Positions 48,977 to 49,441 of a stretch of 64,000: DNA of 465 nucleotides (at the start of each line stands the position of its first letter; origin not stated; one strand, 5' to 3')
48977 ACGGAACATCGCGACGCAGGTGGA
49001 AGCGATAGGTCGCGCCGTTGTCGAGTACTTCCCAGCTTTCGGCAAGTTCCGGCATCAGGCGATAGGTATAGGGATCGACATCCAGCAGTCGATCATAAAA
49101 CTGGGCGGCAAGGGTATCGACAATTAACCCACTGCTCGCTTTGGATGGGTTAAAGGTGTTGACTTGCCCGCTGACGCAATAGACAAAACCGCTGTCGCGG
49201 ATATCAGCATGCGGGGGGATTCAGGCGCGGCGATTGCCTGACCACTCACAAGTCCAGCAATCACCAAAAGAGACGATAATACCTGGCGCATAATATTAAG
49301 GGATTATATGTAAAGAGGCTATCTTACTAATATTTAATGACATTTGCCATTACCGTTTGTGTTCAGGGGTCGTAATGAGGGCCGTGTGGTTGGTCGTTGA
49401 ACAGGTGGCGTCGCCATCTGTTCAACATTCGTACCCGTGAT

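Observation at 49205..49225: sapA inactivated by a -1 frameshift in a C-run while sapBCDF remain intact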

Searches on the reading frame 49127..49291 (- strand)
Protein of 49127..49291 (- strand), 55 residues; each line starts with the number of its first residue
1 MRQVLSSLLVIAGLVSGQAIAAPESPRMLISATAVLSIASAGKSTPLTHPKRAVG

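Call 43: find_encoding_contigs(protein=P0001, flank=3000, max_places=10)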
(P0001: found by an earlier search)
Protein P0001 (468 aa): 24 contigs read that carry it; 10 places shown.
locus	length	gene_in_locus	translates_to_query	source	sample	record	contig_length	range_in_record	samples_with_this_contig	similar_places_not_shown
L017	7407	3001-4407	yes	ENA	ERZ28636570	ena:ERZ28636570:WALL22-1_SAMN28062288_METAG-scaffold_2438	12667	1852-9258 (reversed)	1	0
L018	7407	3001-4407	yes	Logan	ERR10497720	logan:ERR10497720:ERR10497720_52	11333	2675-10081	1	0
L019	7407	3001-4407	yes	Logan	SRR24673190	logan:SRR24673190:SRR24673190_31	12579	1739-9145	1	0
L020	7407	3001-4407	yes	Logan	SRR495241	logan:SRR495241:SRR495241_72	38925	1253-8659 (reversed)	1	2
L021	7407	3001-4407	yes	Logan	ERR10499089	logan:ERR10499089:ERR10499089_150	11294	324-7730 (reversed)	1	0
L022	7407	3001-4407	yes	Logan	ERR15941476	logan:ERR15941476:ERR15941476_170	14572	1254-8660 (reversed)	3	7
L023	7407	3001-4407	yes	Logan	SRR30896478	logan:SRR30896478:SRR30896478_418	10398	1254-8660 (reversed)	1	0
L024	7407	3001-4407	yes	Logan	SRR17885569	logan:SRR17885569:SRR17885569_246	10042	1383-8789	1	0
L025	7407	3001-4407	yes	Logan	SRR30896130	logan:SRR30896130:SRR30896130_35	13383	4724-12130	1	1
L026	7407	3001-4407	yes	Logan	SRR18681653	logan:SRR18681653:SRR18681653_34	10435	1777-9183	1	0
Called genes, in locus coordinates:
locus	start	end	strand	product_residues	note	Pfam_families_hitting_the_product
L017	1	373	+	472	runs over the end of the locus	PF00120:Gln-synt_C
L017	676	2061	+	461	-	PF00324:AA_permease, PF13520:AA_permease_2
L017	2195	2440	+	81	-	PF10820:DUF2543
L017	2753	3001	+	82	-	-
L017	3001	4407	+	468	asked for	PF00496:SBP_bac_5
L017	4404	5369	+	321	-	PF00528:BPD_transp_1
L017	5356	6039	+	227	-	-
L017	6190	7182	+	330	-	PF00005:ABC_tran, PF13304:AAA_21 (weak), PF08352:oligo_HPY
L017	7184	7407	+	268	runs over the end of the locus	PF00005:ABC_tran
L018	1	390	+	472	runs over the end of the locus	PF00120:Gln-synt_C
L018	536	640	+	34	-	-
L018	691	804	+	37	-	-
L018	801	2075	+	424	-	PF00324:AA_permease, PF13520:AA_permease_2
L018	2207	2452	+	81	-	PF10820:DUF2543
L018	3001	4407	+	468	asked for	PF00496:SBP_bac_5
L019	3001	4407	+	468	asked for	PF00496:SBP_bac_5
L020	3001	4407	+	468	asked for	PF00496:SBP_bac_5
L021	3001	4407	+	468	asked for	PF00496:SBP_bac_5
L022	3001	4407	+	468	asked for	PF00496:SBP_bac_5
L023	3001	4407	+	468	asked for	PF00496:SBP_bac_5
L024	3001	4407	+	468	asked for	PF00496:SBP_bac_5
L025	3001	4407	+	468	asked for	PF00496:SBP_bac_5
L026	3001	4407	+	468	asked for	PF00496:SBP_bac_5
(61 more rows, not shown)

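Call 45: find_encoding_contigs(protein=P0001, flank=10000, max_places=6)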
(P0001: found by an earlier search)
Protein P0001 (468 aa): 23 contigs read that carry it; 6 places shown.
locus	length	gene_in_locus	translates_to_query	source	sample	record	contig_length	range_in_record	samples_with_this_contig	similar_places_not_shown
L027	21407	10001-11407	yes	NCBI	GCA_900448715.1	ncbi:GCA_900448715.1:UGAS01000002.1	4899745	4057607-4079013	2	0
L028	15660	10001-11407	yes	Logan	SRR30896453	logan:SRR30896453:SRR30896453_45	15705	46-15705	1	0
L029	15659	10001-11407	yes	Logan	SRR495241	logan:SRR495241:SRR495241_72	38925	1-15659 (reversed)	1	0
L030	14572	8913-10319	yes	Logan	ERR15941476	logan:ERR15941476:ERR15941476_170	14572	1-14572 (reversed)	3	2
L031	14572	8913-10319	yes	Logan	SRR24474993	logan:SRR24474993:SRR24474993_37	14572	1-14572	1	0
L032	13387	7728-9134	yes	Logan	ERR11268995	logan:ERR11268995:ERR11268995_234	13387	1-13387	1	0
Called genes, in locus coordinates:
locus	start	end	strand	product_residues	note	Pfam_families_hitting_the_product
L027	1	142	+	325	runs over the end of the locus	PF00158:Sigma54_activat, PF14532:Sigma54_activ_2, PF01078:Mg_chelatase (faint), PF07728:AAA_5, PF25601:AAA_lid_14, PF02954:HTH_8 (faint)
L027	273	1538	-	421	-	PF00202:Aminotran_3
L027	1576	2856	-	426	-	PF01946:Thi4 (weak), PF01494:FAD_binding_3 (weak), PF01266:DAO, PF01593:Amino_oxidase (faint), PF13450:NAD_binding_8 (faint)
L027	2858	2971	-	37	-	PF00171:Aldedh (weak)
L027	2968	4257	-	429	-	PF00171:Aldedh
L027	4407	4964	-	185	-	PF01381:HTH_3, PF12844:HTH_19 (weak), PF13560:HTH_31, PF07883:Cupin_2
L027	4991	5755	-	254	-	PF07722:Peptidase_C26, PF00117:GATase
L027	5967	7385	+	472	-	PF00120:Gln-synt_C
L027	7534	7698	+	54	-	PF23692:YmjE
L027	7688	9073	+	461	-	PF00324:AA_permease, PF13520:AA_permease_2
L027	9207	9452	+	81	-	PF10820:DUF2543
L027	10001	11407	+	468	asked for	PF00496:SBP_bac_5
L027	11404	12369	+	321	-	PF00528:BPD_transp_1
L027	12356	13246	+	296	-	PF12911:OppC_N, PF00528:BPD_transp_1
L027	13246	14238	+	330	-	PF00005:ABC_tran, PF13304:AAA_21 (weak), PF08352:oligo_HPY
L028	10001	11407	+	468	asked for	PF00496:SBP_bac_5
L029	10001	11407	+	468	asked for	PF00496:SBP_bac_5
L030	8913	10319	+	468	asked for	PF00496:SBP_bac_5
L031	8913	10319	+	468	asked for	PF00496:SBP_bac_5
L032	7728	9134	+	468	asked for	PF00496:SBP_bac_5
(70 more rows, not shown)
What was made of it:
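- The NCTC assembly with C6 has a split puuC (call 45).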

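Call 56: find_encoding_contigs(protein=P0001, flank=9000, max_places=10)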
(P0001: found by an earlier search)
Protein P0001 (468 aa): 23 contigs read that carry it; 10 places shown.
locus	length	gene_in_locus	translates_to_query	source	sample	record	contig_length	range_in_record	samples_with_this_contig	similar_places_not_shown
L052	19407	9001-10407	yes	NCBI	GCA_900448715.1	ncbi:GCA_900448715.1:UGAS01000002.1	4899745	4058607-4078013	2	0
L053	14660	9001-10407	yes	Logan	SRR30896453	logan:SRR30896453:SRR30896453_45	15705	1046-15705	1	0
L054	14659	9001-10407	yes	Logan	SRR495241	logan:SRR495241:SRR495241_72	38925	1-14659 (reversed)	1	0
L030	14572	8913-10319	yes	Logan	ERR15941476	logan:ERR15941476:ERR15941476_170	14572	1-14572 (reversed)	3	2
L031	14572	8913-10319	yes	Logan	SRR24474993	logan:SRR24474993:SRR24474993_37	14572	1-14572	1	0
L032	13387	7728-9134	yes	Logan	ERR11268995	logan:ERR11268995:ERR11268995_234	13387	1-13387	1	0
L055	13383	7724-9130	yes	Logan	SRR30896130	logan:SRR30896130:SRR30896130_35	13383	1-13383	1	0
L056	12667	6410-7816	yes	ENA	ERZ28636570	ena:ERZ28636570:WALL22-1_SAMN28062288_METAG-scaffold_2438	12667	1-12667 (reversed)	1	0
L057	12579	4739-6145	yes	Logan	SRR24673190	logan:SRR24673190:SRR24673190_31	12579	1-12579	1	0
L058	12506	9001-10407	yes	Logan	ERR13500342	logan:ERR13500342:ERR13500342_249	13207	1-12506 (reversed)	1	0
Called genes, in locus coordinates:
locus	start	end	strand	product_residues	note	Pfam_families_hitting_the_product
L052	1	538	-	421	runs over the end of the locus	PF00202:Aminotran_3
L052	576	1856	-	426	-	PF01946:Thi4 (weak), PF01494:FAD_binding_3 (weak), PF01266:DAO, PF01593:Amino_oxidase (faint), PF13450:NAD_binding_8 (faint)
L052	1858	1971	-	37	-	PF00171:Aldedh (weak)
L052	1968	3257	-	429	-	PF00171:Aldedh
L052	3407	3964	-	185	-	PF01381:HTH_3, PF12844:HTH_19 (weak), PF13560:HTH_31, PF07883:Cupin_2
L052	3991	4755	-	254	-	PF07722:Peptidase_C26, PF00117:GATase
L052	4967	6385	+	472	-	PF00120:Gln-synt_C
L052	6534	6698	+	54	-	PF23692:YmjE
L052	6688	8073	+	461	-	PF00324:AA_permease, PF13520:AA_permease_2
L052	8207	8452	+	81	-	PF10820:DUF2543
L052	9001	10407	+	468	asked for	PF00496:SBP_bac_5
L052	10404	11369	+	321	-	PF00528:BPD_transp_1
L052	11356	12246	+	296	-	PF12911:OppC_N, PF00528:BPD_transp_1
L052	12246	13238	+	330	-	PF00005:ABC_tran, PF13304:AAA_21 (weak), PF08352:oligo_HPY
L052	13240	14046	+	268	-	PF00005:ABC_tran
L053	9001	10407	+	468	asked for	PF00496:SBP_bac_5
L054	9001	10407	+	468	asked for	PF00496:SBP_bac_5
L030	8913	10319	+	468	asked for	PF00496:SBP_bac_5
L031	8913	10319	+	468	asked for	PF00496:SBP_bac_5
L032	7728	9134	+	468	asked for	PF00496:SBP_bac_5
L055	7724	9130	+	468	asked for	PF00496:SBP_bac_5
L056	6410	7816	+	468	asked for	PF00496:SBP_bac_5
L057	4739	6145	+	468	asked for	PF00496:SBP_bac_5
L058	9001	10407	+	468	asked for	PF00496:SBP_bac_5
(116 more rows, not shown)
